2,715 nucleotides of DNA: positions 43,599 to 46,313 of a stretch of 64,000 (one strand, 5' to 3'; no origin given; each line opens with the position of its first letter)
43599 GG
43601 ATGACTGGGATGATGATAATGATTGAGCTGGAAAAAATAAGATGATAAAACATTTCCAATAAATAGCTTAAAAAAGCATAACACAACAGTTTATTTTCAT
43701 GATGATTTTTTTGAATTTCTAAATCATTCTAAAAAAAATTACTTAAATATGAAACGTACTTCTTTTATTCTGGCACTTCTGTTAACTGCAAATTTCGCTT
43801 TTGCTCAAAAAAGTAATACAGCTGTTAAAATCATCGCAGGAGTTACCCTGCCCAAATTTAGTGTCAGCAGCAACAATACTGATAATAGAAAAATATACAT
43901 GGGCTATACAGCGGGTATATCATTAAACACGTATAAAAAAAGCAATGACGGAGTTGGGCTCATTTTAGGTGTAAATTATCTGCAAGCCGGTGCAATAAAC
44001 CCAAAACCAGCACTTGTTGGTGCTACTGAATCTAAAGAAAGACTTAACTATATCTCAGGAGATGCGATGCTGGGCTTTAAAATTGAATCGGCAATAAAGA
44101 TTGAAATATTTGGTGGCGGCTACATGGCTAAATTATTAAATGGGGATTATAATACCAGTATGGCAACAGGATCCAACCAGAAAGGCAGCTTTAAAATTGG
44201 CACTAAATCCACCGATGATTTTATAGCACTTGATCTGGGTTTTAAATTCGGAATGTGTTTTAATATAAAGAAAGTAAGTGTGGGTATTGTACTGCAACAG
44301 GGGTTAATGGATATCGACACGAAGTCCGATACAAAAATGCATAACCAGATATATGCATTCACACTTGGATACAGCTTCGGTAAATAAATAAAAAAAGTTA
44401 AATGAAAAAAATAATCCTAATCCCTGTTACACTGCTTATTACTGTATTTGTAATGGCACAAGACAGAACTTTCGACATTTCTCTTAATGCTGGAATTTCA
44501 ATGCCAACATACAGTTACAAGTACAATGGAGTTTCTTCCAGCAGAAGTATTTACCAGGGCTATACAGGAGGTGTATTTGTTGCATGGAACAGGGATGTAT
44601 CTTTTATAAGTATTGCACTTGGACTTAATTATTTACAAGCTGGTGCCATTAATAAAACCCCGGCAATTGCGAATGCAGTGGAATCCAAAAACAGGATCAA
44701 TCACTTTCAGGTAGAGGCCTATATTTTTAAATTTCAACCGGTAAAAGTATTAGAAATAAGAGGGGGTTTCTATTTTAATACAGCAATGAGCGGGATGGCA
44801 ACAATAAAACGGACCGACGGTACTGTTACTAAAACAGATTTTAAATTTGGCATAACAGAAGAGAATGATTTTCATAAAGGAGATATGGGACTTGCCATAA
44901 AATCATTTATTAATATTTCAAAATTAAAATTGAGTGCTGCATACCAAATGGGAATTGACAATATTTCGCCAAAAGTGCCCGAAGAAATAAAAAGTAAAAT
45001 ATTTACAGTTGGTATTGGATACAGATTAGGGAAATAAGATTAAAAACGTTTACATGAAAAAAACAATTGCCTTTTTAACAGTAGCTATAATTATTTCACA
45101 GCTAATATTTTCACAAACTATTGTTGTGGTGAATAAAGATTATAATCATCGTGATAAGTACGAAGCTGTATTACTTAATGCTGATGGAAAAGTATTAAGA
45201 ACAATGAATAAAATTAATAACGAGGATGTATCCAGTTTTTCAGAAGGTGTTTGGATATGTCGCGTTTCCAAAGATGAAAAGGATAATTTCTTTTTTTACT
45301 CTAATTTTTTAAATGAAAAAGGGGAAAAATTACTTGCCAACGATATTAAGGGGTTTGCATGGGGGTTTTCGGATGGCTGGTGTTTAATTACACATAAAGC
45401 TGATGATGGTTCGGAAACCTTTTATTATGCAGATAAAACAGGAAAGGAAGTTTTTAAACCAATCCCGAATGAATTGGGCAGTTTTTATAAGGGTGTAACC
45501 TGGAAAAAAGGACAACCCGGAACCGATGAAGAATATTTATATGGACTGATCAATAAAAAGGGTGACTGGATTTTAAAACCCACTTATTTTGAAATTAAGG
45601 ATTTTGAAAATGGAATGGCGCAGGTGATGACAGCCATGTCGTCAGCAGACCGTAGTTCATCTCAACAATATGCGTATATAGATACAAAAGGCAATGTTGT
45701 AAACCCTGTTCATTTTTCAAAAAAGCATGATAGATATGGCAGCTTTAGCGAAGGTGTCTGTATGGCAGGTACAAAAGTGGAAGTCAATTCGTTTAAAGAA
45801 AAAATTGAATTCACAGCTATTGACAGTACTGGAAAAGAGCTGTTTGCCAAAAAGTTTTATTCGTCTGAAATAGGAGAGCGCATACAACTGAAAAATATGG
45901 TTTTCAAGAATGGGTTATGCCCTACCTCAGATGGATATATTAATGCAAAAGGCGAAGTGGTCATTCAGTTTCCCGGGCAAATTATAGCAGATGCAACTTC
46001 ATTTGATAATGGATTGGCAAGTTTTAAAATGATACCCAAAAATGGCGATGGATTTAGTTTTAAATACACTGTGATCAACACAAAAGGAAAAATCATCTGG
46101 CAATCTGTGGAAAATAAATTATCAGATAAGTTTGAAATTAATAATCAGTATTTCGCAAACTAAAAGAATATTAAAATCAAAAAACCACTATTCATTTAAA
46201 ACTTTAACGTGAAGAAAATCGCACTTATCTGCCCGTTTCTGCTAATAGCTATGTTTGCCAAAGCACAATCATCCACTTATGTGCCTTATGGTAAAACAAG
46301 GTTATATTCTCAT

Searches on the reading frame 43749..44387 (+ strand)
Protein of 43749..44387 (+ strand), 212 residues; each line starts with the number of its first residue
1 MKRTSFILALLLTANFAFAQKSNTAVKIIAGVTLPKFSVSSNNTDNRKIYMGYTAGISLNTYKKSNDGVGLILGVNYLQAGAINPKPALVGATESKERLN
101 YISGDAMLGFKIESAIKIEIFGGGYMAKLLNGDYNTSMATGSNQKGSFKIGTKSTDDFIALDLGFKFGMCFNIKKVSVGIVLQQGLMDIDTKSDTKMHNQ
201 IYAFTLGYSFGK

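Call 56: search_protein_families(library=pfam, proteins=[window:43749-44387:+], max_evalue=0.0001)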
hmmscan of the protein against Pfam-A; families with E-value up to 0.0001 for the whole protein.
window:43749-44387:+ (212 aa): 1 family
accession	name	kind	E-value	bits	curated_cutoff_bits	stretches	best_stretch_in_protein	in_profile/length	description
PF13568.12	OMP_b-brl_2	-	1.8e-05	25.4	27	1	18-189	1-173/175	Outer membrane protein beta-barrel domain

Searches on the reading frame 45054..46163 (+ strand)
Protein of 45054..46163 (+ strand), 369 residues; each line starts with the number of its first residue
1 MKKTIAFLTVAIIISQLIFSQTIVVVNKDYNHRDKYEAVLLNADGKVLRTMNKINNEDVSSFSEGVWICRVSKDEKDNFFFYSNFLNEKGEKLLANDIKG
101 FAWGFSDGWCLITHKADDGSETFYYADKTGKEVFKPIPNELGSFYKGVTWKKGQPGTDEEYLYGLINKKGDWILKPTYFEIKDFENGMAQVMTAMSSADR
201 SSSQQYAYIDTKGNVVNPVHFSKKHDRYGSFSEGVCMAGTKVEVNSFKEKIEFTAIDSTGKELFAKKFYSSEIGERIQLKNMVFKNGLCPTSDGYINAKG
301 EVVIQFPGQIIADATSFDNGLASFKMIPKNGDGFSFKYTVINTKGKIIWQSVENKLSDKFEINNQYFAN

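Call 56: search_protein_families(library=pfam, proteins=[window:45054-46163:+], max_evalue=0.0001)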
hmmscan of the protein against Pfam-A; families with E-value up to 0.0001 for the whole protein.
window:45054-46163:+ (369 aa): 1 family
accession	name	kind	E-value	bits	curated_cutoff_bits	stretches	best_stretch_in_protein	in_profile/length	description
PF14903.11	WG_beta_rep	-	4.2e-20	71.9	25.6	1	163-192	1-30/35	WG containing repeat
